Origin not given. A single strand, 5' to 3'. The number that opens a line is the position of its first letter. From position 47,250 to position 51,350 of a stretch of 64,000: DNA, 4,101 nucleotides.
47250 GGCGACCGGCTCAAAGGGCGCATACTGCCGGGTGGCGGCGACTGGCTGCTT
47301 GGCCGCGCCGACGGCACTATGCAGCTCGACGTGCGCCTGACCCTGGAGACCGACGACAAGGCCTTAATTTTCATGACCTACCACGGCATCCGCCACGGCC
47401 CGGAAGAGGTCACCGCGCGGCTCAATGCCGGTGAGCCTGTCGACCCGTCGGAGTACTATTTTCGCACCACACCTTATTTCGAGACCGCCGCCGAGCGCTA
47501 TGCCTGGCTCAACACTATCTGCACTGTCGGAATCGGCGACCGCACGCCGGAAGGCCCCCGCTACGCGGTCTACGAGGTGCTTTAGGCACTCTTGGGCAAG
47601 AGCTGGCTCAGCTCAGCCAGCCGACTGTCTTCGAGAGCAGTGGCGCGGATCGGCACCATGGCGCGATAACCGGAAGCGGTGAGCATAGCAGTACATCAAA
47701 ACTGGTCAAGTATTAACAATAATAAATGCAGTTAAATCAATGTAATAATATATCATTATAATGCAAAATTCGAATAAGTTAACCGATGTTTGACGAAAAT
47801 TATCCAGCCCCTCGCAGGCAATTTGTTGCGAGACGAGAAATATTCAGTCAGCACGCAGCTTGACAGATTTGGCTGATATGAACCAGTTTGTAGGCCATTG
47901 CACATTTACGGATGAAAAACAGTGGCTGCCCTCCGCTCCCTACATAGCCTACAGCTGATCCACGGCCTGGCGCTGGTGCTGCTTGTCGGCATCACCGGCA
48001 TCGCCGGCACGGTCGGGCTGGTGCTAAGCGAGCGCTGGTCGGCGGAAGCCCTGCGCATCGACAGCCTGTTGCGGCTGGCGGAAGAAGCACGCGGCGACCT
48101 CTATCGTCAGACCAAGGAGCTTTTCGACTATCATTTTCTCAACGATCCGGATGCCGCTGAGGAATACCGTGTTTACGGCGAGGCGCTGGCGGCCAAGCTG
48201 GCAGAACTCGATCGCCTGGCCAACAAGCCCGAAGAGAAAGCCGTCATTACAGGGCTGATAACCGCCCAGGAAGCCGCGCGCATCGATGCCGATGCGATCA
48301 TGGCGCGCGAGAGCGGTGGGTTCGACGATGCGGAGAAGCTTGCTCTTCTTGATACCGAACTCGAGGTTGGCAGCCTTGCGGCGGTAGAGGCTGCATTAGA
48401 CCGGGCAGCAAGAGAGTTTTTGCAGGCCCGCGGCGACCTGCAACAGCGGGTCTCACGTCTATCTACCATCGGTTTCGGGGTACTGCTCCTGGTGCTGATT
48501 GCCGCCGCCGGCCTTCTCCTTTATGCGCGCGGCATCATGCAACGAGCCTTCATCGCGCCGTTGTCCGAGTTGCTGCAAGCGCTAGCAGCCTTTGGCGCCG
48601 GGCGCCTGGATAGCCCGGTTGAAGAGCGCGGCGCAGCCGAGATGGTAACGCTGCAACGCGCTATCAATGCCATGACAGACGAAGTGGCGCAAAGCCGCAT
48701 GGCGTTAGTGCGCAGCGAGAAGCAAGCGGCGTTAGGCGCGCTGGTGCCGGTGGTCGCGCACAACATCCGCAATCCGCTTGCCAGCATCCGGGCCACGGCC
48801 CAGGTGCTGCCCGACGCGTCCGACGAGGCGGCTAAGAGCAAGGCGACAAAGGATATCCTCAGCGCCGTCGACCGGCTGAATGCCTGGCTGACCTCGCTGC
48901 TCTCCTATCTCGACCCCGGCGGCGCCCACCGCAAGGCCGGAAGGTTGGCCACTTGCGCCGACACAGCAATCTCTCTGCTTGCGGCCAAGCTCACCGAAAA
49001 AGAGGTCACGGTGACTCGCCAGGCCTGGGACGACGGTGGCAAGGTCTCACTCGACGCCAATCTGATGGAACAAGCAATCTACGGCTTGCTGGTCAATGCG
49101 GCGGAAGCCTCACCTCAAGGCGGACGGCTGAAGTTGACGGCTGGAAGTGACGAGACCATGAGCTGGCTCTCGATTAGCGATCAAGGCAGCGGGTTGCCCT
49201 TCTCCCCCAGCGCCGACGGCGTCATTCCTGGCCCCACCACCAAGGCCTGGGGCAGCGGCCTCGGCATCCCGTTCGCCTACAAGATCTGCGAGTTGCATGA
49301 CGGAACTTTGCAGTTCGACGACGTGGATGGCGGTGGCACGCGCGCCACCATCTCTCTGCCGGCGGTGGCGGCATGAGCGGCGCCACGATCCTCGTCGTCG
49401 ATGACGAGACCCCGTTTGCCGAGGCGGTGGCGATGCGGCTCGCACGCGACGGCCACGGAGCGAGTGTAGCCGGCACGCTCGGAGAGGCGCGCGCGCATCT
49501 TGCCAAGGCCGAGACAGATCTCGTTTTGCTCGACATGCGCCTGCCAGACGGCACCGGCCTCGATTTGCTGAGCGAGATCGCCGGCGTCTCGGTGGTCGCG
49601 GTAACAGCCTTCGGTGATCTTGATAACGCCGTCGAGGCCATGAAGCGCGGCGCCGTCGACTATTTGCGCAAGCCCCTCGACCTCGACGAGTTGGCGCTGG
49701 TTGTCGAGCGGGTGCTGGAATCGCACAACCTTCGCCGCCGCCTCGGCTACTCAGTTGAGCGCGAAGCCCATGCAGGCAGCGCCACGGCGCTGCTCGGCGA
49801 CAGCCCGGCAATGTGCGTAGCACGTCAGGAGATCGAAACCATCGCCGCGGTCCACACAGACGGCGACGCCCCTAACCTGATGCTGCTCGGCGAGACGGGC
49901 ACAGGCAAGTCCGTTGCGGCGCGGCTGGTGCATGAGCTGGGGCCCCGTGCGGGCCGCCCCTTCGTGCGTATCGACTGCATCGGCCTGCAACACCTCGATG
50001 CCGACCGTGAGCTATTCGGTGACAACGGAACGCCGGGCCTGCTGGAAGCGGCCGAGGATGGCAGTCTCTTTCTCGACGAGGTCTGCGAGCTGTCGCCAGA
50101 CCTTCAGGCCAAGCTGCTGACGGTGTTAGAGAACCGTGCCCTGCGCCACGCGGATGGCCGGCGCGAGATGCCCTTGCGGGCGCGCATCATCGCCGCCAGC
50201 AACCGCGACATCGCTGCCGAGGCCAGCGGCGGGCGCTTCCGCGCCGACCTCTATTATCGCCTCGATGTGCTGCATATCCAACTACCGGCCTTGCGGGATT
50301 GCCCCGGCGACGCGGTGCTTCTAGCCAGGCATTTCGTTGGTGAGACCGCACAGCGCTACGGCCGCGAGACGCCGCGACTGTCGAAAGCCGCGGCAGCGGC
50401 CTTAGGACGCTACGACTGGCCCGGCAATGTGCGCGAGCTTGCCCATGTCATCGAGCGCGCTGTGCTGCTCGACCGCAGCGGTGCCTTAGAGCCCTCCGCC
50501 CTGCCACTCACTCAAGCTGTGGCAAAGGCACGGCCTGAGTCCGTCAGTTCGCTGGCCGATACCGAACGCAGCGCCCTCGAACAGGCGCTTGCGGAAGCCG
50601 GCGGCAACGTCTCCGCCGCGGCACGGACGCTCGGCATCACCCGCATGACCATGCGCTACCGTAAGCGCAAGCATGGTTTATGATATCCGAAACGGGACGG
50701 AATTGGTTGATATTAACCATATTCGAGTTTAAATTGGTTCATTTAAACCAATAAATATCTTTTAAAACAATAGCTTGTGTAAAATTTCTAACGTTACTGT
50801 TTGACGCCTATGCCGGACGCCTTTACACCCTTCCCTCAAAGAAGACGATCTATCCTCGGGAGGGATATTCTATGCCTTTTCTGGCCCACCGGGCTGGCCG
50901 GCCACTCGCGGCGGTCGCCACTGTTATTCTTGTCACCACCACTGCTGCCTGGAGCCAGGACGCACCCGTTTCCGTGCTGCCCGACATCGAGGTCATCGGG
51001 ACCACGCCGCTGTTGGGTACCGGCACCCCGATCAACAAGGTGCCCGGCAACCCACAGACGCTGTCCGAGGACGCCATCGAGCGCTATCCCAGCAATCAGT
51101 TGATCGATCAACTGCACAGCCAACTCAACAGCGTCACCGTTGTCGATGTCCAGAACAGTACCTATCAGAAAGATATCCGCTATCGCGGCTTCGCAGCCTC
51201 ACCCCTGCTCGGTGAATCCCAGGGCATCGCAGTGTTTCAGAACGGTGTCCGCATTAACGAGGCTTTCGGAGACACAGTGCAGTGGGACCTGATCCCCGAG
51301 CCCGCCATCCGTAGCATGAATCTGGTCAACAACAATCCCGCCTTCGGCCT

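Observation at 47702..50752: Shared near-palindromic motif (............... / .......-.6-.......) upstream of both the kinase/regulator operon and the receptor operon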

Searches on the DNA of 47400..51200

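Call 50: search_rna_families(source=window, start=47400, end=51200, threshold=evalue, max_evalue=1)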
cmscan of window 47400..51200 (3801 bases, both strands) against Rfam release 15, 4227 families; matches with E-value up to 1: 1.
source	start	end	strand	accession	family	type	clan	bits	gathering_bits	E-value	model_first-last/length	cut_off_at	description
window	49333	49403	+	RF02791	CcsR1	Gene; sRNA;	-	22.8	65.3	0.02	1-83/83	no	Conserved CCUCCUCCC motif stress-induced RNA 1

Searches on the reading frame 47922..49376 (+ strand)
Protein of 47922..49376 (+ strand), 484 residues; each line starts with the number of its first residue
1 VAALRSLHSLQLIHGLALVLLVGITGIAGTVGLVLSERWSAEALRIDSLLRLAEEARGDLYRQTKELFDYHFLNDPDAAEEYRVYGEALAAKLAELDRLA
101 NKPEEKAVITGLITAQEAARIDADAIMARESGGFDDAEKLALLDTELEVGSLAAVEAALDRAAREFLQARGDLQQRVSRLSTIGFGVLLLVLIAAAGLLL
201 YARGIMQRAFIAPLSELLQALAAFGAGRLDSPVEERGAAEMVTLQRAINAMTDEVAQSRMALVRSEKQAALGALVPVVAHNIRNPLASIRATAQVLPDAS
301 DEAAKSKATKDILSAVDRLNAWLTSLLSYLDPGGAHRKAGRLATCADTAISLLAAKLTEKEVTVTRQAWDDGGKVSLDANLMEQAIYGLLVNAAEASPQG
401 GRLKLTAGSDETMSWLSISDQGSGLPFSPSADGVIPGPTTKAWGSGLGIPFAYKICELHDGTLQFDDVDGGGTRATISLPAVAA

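Call 3: search_protein_families(library=pfam, proteins=[window:47922-49376:+])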
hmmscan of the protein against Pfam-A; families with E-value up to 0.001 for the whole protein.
window:47922-49376:+ (484 aa): 3 families
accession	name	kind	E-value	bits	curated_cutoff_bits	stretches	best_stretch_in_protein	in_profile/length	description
PF02518.31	HATPase_c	-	6.1e-11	43.2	26.4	1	378-481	2-109/111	Histidine kinase-, DNA gyrase B-, and HSP90-like ATPase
PF00512.31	HisKA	-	4.4e-08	33.5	26.9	1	271-328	2-59/66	His Kinase A (phospho-acceptor) domain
PF00672.30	HAMP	-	1.1e-07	32.4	25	1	208-255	4-51/53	HAMP domain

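Call 25: search_protein_families(library=ncbifam, proteins=[window:47922-49376:+], max_evalue=0.00001)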
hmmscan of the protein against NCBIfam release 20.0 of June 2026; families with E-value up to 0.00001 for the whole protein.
window:47922-49376:+ (484 aa): 48 families (the best 25 are shown)
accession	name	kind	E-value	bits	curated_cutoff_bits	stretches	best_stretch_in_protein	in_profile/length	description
NF008468.0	PRK11360.1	equivalog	8.5e-38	130.1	646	1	257-481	382-608/616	two-component system sensor histidine kinase AtoS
NF007688.0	PRK10364.1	equivalog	6.5e-34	117.5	479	1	260-482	229-452/460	two-component system sensor histidine kinase ZraS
NF008312.0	PRK11100.1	equivalog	8.6e-26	90.8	356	1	230-481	225-474/477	two-component system sensor histidine kinase CreC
NF007004.0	PRK09467.1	equivalog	3.8e-21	75.4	415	1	179-481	154-436/440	two-component system sensor histidine kinase EnvZ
NF040691.1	MtrAB_MtrB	equivalog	1.2e-20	74.1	450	1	186-483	194-494/507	MtrAB system histidine kinase MtrB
NF033092.0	HK_WalK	equivalog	1.6e-17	63.3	725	1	275-480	376-593/594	cell wall metabolism sensor histidine kinase WalK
NF007898.0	PRK10604.1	equivalog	1.6e-15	57.2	478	1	206-482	156-424/433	two-component system sensor histidine kinase RstB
NF053867.1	SprKinKinDBac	equivalog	9.1e-15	54.1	775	1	267-481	282-497/500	sporulation kinase KinD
NF008293.1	PRK11073.1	equivalog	5.6e-14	52.1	240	1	263-480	122-346/349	nitrogen regulation protein NR(II)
NF046044.1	PnpS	equivalog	6.4e-14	51.8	400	1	277-480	176-390/390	two-component system histidine kinase PnpS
TIGR02916.1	PEP_his_kin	equivalog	7.2e-14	51.3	300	1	258-480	462-679/679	XrtA/PEP-CTERM system histidine kinase PrsK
NF038348.1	T2SS_HK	subfamily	1.1e-13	50.5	450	1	332-480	424-572/574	histidine kinase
NF008025.0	PRK10755.1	equivalog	3.9e-13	48.8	314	1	196-481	79-356/362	two-component system sensor histidine kinase PmrB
TIGR01386.1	cztS_silS_copS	subfamily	1.6e-12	47.2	292.55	1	183-480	162-457/457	heavy metal sensor histidine kinase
NF012163.2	BaeS_SmeS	equivalog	2.3e-12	46.6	500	1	190-480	168-457/457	sensor histidine kinase efflux regulator BaeS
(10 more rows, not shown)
